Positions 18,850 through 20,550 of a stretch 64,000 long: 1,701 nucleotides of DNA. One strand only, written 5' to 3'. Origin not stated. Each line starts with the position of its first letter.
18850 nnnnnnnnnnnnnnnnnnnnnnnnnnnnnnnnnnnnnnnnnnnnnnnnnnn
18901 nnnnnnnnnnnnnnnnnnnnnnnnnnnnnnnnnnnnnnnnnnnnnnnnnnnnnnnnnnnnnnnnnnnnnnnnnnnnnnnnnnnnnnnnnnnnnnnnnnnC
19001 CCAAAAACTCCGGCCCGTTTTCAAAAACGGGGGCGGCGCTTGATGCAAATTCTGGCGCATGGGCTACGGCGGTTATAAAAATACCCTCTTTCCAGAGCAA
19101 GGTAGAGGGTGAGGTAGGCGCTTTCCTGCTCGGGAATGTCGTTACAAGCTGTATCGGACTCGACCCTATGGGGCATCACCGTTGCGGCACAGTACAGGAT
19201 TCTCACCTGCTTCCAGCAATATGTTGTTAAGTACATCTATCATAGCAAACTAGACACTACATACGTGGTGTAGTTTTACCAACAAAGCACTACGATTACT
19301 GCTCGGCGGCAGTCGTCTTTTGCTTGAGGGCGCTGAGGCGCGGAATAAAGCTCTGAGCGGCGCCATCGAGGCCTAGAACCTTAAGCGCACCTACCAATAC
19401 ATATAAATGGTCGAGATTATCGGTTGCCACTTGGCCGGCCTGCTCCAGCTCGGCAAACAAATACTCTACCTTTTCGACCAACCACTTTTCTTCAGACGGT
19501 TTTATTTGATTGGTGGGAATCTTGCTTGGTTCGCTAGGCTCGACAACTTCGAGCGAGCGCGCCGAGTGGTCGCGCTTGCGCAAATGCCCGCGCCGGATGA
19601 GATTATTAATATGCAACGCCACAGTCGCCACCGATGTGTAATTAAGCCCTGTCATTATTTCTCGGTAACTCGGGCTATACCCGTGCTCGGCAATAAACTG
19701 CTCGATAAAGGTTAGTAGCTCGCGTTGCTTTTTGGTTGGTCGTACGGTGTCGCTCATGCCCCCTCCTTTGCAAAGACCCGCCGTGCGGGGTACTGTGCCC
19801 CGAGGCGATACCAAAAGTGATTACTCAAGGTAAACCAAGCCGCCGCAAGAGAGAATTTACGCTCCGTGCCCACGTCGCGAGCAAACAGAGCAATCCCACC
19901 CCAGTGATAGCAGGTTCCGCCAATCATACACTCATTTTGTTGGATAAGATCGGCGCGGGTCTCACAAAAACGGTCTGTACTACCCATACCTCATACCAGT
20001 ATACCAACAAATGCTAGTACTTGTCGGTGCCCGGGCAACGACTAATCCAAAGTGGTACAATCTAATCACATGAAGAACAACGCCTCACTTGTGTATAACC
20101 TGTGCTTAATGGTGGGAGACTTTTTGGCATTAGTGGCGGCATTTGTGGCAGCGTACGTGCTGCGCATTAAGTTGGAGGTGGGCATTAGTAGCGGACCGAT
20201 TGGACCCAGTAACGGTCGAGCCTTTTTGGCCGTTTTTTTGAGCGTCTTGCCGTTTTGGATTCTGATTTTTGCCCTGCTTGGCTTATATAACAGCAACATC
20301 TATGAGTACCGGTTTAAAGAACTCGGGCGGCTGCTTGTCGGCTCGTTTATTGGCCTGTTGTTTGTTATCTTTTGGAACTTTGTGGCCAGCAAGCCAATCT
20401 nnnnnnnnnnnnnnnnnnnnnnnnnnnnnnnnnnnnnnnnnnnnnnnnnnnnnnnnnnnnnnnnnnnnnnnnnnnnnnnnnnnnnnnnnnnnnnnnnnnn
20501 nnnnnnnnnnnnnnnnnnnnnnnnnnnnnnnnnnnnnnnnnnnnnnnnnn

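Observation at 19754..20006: ~190-nt rod-shaped RNA (6S-like?) or coupled 77-aa ORF in the leader of the LexA-like gene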

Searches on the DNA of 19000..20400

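Call 5: search_rna_families(source=window, start=19000, end=20400, threshold=evalue, max_evalue=10, show_alignments=3)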
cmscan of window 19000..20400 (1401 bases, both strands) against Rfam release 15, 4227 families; matches with E-value up to 10: 5.
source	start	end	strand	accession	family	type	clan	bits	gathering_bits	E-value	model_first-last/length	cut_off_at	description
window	19130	19269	-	RF00174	Cobalamin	Cis-reg; riboswitch;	CL00101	30.9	31.5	1.1e-05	1-189/189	no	Cobalamin riboswitch aptamer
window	19376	19462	+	RF00454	p27_CRE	Cis-reg;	-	19.4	42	0.57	1-59/59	no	p27 cis-regulatory element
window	19656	19737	+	RF00757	mir-275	Gene; miRNA;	-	18.5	56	0.81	1-89/89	no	mir-275 microRNA precursor family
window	19964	20030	-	RF02754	ES205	Gene; sRNA;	-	17.3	86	7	1-72/72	no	ES205 sRNA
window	19699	19741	-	RF01933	bxd_5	Gene; lncRNA;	-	11.9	50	8.2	1-57/57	no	Bithoraxoid conserved region 5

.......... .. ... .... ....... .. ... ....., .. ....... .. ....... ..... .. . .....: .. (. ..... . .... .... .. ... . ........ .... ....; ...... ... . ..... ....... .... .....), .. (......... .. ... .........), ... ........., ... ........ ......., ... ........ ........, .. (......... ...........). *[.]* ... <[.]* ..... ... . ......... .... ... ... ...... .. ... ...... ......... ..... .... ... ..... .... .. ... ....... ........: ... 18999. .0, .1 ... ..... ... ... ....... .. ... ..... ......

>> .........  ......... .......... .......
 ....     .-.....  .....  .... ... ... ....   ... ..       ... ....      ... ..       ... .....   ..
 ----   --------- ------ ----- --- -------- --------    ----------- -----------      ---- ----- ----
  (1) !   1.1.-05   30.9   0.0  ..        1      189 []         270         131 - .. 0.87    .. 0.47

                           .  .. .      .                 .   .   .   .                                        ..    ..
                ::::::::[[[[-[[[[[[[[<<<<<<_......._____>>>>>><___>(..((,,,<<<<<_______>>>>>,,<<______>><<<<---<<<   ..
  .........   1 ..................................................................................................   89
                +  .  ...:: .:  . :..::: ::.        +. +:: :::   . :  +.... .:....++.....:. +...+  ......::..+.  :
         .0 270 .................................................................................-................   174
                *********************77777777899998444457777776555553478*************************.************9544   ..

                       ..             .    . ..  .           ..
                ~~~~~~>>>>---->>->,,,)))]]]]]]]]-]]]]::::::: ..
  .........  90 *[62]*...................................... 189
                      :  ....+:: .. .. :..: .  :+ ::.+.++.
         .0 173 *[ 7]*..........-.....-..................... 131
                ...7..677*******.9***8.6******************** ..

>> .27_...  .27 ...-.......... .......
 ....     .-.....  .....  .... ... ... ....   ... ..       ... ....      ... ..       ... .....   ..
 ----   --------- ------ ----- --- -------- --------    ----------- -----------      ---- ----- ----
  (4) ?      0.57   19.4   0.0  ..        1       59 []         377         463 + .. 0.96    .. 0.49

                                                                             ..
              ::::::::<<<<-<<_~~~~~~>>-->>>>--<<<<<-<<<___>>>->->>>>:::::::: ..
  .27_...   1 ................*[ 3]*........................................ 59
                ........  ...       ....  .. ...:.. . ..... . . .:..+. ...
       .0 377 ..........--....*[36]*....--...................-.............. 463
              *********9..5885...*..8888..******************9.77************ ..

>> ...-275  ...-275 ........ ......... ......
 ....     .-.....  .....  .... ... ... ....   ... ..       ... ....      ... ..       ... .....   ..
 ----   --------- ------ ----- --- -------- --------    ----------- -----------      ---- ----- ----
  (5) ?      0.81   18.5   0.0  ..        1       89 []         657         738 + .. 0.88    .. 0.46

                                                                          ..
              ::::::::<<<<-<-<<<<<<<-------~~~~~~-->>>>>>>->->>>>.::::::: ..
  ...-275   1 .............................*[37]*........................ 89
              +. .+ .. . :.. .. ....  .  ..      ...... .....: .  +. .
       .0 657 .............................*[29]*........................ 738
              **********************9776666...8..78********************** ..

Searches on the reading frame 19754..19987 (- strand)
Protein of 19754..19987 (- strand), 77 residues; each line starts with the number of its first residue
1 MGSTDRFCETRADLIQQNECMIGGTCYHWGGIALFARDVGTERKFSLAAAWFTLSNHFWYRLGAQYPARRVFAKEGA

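Call 9: search_protein_families(library=pfam, proteins=[window:19754-19987:-], max_evalue=0.01)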
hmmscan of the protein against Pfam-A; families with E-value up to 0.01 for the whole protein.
window:19754-19987:- (77 aa): 0 families

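Call 21: search_protein_families(library=pfam, proteins=[window:19757-19987:-], max_evalue=10)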
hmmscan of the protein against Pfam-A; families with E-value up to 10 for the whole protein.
seq(77 aa): 0 families

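Call 41: find_homologous_proteins(query=window:19757-19987:-, max_evalue=0.01)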
Query window:19757-19987:- (77 aa): 1 proteins with E <= 0.01 among 1 candidates.
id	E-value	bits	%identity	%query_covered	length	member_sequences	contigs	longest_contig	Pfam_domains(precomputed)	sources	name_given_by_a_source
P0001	4.9e-48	178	100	100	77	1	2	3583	-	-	-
